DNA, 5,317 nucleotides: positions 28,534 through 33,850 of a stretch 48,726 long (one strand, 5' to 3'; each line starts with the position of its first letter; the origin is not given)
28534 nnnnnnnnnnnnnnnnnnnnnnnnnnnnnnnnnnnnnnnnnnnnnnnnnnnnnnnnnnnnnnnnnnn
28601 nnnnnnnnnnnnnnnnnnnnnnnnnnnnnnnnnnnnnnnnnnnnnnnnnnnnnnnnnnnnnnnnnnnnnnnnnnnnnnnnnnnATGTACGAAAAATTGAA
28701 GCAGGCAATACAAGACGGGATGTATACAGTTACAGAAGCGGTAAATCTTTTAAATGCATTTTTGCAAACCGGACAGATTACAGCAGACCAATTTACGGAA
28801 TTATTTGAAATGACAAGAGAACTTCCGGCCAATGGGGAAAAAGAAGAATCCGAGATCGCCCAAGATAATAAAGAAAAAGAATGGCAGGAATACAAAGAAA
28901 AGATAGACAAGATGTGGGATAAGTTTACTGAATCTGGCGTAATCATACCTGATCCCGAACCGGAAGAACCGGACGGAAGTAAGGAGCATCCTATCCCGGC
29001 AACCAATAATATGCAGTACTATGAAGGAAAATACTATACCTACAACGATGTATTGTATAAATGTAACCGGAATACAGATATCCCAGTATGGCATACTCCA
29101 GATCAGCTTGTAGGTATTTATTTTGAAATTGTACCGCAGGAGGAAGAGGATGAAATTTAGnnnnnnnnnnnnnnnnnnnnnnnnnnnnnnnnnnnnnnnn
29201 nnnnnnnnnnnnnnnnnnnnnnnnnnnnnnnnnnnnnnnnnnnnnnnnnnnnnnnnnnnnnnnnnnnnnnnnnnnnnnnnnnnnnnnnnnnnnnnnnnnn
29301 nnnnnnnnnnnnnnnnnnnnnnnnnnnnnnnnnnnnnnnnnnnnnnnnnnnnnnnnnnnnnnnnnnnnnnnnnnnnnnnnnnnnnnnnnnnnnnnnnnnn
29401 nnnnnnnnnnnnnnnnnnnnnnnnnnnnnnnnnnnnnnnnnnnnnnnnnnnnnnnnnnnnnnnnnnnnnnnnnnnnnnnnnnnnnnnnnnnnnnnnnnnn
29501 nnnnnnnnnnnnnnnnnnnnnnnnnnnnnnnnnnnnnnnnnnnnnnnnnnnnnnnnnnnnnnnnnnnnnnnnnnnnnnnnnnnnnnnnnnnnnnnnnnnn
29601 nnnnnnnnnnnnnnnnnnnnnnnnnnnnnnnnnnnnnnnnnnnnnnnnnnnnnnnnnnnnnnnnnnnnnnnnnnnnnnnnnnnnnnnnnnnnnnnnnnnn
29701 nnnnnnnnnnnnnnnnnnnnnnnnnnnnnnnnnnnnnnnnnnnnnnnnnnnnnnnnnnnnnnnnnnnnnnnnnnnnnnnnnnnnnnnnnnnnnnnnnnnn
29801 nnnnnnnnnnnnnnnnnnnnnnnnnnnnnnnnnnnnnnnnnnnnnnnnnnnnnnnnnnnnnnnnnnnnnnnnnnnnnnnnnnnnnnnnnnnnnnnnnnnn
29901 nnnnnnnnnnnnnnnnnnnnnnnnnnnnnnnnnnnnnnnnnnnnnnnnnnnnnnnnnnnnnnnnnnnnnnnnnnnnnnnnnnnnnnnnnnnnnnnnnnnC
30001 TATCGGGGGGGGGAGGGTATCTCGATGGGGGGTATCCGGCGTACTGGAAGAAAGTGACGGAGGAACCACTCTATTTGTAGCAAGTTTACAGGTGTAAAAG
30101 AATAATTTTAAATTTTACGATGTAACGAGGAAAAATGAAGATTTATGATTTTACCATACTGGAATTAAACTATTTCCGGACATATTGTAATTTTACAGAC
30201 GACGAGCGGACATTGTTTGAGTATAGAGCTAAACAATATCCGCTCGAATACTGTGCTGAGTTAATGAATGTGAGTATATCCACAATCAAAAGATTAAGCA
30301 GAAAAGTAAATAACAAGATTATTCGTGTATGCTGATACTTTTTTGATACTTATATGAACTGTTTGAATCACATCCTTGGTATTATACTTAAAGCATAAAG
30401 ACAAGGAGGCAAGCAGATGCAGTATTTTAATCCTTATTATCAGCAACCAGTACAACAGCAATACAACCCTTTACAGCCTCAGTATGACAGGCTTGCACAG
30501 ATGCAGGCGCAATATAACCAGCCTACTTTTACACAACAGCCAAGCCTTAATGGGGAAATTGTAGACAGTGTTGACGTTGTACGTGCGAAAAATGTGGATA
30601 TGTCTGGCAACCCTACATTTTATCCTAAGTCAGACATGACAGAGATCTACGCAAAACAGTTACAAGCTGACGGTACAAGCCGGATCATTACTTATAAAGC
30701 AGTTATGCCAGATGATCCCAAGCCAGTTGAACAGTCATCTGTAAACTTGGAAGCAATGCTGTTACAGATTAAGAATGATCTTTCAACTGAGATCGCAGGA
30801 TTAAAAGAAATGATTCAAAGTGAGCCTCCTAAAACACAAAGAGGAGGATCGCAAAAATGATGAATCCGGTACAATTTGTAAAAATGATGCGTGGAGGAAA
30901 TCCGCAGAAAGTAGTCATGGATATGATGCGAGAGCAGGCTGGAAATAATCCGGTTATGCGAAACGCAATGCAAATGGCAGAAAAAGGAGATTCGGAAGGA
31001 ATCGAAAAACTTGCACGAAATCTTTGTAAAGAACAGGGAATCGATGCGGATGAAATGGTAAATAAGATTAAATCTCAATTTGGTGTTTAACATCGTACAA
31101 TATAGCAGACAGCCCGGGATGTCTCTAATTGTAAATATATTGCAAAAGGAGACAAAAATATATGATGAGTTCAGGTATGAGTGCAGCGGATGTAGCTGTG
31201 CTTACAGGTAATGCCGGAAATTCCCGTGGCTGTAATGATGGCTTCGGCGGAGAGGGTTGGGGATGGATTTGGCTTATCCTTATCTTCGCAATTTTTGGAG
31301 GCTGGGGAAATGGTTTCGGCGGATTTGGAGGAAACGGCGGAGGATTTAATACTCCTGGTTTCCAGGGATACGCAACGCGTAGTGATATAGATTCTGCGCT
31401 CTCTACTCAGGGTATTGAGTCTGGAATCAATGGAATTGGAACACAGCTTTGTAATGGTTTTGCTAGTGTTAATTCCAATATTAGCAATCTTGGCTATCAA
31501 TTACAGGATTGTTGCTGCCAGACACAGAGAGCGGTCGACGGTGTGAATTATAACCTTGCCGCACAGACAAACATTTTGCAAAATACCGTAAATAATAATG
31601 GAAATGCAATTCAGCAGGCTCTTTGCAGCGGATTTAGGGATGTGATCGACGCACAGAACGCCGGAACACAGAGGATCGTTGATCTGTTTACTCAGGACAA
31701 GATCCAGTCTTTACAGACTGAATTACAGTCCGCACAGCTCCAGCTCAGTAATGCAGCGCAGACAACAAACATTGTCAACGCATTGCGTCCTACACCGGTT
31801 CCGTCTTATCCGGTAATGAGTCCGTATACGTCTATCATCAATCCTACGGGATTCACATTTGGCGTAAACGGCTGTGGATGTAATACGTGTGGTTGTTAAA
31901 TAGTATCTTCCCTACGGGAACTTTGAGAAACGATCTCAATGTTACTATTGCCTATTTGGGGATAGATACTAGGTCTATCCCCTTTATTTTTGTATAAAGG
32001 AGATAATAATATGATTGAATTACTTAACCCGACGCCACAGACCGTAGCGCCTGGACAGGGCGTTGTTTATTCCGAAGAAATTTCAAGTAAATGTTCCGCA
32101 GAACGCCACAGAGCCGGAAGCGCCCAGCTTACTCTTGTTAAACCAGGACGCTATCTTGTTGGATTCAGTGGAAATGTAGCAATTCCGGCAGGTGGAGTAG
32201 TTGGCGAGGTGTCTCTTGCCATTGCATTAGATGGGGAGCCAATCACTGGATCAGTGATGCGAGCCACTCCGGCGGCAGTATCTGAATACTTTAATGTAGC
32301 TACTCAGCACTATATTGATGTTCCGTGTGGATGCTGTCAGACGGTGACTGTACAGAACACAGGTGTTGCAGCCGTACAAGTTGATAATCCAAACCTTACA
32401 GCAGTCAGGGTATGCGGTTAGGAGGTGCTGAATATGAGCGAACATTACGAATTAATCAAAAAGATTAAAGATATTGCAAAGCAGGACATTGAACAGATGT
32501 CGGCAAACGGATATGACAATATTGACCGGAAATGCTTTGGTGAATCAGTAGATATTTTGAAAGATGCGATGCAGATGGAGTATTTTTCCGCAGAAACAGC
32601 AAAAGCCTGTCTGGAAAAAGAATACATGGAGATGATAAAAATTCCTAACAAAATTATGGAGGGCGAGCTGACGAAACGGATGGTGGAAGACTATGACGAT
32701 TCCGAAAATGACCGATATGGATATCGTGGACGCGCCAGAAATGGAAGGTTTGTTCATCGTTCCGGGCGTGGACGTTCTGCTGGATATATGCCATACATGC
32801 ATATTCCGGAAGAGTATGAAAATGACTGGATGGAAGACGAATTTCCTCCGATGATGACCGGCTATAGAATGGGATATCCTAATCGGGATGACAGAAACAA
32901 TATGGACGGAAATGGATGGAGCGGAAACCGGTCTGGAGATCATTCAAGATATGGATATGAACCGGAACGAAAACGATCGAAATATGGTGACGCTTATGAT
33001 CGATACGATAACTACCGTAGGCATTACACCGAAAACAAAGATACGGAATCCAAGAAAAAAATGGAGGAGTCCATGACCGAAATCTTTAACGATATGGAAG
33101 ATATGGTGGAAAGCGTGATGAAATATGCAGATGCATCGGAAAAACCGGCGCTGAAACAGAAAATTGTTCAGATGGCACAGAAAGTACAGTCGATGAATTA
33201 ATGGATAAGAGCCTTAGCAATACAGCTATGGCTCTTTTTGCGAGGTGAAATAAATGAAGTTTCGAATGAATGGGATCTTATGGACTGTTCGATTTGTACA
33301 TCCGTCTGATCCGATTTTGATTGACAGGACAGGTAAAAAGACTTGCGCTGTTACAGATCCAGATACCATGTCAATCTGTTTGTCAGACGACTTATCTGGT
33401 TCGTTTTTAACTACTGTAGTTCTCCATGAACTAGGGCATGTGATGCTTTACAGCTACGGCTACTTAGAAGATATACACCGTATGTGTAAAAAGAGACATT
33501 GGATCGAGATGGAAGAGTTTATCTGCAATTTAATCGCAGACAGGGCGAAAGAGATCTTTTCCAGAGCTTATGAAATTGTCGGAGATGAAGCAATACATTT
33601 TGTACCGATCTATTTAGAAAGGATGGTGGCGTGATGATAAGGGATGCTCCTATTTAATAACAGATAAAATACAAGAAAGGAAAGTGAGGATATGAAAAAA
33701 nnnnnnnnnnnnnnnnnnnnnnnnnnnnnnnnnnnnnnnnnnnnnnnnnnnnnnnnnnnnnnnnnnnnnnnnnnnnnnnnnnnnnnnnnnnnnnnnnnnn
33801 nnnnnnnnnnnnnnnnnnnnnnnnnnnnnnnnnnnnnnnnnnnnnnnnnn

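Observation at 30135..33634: Self-contained Gln/Gly/Cys-rich gene cluster between the tail and lysis modules with its own small HTH: possible surface or spore-associated cargo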

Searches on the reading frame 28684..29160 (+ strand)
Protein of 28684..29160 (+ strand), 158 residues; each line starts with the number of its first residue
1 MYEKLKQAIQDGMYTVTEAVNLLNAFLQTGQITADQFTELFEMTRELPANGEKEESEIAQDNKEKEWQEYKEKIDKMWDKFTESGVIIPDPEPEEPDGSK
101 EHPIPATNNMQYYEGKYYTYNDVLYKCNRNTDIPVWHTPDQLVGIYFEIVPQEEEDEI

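Call 8: search_protein_families(library=ncbifam, proteins=[window:28684-29160:+], max_evalue=0.1)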
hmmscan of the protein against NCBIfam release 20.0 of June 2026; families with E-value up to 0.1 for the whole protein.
window:28684-29160:+ (158 aa): 1 family
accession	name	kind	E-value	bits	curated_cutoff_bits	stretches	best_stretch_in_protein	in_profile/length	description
TIGR01669.1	phage_XkdX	equivalog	0.015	15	28.2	0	2-39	6-39/45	XkdX family protein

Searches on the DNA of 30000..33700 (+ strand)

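Call 6: search_dna_similar(query=window:30000-33700:+, collection=phages, mode=distant, max_rows=25)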
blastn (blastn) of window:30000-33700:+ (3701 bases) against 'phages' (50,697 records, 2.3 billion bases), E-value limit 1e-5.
Records with a match: 7; places in all: 7; records where one place covers at least 80% of the query: 0.
Best place of each record, by identity: 80-90% 1; 60-80% 6.
By first word of the organism name: Bacteriophage 4; Dulem 2; Clostridium 1.
By host as written in the record: - 4; Propithecus coquereli 1; Varecia variegata 1; Clostridium perfringens 1.
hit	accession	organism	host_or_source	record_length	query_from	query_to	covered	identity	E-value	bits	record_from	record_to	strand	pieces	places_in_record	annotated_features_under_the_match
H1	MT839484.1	Bacteriophage sp.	human fecal samples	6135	1235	1865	17%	68.8%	3e-65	258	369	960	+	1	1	record has no annotation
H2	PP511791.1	Dulem virus 39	Propithecus coquereli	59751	961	2346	8%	70.1%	2e-9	136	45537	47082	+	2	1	hypothetical protein (x4)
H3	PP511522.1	Dulem virus 35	Varecia variegata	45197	1505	2429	8%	71.5%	2e-11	145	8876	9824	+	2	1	hypothetical protein (x3)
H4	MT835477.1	Bacteriophage sp.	human fecal samples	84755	942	1177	6%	67.0%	4e-12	81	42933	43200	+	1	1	record has no annotation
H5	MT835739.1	Bacteriophage sp.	human fecal samples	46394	187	354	5%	71.4%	3e-14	88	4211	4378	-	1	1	record has no annotation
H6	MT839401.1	Bacteriophage sp.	human fecal samples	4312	236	339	3%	76.9%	4e-12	81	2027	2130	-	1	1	record has no annotation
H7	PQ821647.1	Clostridium phage HMD-PC1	Clostridium perfringens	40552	1307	1354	1%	87.5%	4e-6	61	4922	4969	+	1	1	hypothetical protein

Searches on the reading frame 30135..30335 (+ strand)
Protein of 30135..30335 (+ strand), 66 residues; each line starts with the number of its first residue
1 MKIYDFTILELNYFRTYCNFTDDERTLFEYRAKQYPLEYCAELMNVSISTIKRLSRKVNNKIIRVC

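Call 4: search_protein_families(library=pfam, proteins=[window:30135-30335:+], max_evalue=0.1)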
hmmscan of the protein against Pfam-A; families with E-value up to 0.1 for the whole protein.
window:30135-30335:+ (66 aa): 4 families
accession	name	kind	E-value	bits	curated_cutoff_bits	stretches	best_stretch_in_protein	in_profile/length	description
PF08281.18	Sigma70_r4_2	-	0.015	15.4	25.7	1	23-53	14-45/54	Sigma-70, region 4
PF13936.12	HTH_38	-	0.018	15.2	27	1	21-53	6-39/44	Helix-turn-helix domain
PF04545.22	Sigma70_r4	-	0.022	14.7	24.1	1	22-61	7-47/50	Sigma-70, region 4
PF02042.20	RWP-RK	-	0.082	13.3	29.3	1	36-59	14-37/49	RWP-RK domain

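Call 5: search_protein_families(library=phrogs, proteins=[window:30135-30335:+], max_evalue=0.1)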
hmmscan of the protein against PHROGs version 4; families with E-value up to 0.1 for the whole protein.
window:30135-30335:+ (66 aa): 4 families
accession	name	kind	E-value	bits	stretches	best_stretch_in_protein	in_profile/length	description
phrog_1190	-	transcription regulation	4.2e-06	27.6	1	18-62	110-155/167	RNA polymerase sigma factor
phrog_36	-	transcription regulation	0.023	15.3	1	17-62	137-183/220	transcriptional regulator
phrog_15733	-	unknown function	0.037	15.3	1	18-65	31-78/92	-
phrog_1740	-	transcription regulation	0.043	13.3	1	20-61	169-211/567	RNA polymerase sigma factor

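Call 8: search_protein_families(library=ncbifam, proteins=[window:30135-30335:+], max_evalue=0.1)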
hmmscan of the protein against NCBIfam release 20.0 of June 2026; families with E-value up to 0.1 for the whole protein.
window:30135-30335:+ (66 aa): 1 family
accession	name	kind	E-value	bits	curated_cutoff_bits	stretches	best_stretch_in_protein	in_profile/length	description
TIGR02937.1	sigma70-ECF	superfamily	0.0095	15.6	42.9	1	20-62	118-161/165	sigma-70 family RNA polymerase sigma factor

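Call 58: search_protein_families(library=padloc, proteins=[window:30135-30335:+], max_evalue=0.1)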
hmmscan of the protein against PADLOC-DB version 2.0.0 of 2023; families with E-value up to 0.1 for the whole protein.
window:30135-30335:+ (66 aa): 0 families

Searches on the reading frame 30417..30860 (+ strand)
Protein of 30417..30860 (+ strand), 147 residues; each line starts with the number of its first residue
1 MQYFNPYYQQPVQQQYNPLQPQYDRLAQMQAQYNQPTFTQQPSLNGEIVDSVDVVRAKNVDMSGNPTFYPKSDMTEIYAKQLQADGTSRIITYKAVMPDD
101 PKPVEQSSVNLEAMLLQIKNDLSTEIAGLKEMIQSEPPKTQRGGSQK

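Call 4: search_protein_families(library=pfam, proteins=[window:30417-30860:+], max_evalue=0.1)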
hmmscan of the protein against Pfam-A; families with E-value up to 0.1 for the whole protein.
window:30417-30860:+ (147 aa): 0 families

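Call 5: search_protein_families(library=phrogs, proteins=[window:30417-30860:+], max_evalue=0.1)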
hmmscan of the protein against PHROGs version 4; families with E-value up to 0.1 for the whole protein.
window:30417-30860:+ (147 aa): 1 family
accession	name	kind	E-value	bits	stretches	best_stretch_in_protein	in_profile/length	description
phrog_21718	-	unknown function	8e-31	108.1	1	4-147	11-159/159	-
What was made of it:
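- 30417..30860 (+): g2: P/Y/Q-rich N-terminus, 'DRLAQLQ' helix, conserved small beta-domain, C-terminal helix. phrog_21718 8e-31 (call 5).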

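Call 8: search_protein_families(library=ncbifam, proteins=[window:30417-30860:+], max_evalue=0.1)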
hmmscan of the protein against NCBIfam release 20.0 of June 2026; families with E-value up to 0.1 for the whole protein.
window:30417-30860:+ (147 aa): 0 families

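Call 32: search_dna_similar(query=window:30417-30860:+, collection=phages, mode=protein, max_rows=40, max_evalue=0.001)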
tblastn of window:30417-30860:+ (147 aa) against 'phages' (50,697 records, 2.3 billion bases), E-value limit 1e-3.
Records with a match: 5; places in all: 5; records where one place covers at least 80% of the query: 1.
Best place of each record, by identity: <60% 5.
By first word of the organism name: Bacteriophage 3; bajarodcaudo 1; Dulem 1.
By host as written in the record: - 4; Propithecus coquereli 1.
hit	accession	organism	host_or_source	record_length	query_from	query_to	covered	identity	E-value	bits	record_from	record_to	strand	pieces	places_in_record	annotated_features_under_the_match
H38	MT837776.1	Bacteriophage sp.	human fecal samples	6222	24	147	84%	43.3%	3e-28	113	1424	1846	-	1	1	record has no annotation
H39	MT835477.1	Bacteriophage sp.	human fecal samples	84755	34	147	78%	46.3%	2e-23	100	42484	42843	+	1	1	record has no annotation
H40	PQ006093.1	bajarodcaudo virus 2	Neotoma bryanti feces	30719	40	144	71%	34.2%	3e-11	65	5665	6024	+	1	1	hypothetical protein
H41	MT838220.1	Bacteriophage sp.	human fecal samples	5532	46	137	63%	34.4%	4e-6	50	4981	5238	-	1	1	record has no annotation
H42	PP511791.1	Dulem virus 39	Propithecus coquereli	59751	25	102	53%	34.1%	2e-5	49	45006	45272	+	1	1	hypothetical protein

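Call 50: search_solved_structures(query=A5, max_evalue=10)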
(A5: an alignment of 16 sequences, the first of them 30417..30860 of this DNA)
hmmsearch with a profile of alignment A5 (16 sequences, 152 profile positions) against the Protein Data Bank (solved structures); distinct sequences matched with E-value up to 10: 3.
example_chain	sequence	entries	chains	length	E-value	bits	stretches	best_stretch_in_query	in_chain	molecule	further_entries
2rld_A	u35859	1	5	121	1.2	12.7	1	74-148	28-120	Uncharacterized protein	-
2c3g_A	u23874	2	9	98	1.9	12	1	82-119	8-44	ALPHA-AMYLASE G-6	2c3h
1u6f_A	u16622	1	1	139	3.9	11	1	14-44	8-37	RNA-binding protein UBP1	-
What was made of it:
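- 30417..30860 (+): No PDB match (call 50).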

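Call 58: search_protein_families(library=padloc, proteins=[window:30417-30860:+], max_evalue=0.1)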
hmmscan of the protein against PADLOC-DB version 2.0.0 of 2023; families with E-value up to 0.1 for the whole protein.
window:30417-30860:+ (147 aa): 0 families

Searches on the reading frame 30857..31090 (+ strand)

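Call 4: search_protein_families(library=pfam, proteins=[window:30857-31090:+], max_evalue=0.1)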
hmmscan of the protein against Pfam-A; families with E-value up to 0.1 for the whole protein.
window:30857-31090:+ (77 aa): 0 families

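Call 5: search_protein_families(library=phrogs, proteins=[window:30857-31090:+], max_evalue=0.1)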
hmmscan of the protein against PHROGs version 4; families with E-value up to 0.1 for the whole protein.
window:30857-31090:+ (77 aa): 0 families

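Call 8: search_protein_families(library=ncbifam, proteins=[window:30857-31090:+], max_evalue=0.1)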
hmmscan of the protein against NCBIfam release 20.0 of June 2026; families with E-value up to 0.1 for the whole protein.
window:30857-31090:+ (77 aa): 1 family
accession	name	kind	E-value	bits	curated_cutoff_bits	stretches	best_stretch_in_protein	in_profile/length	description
NF009067.0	PRK12402.1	equivalog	0.033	13.1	317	1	18-73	240-294/340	replication factor C small subunit 2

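Call 58: search_protein_families(library=padloc, proteins=[window:30857-31090:+], max_evalue=0.1)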
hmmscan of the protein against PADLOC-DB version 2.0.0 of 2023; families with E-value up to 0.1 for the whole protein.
window:30857-31090:+ (77 aa): 0 families
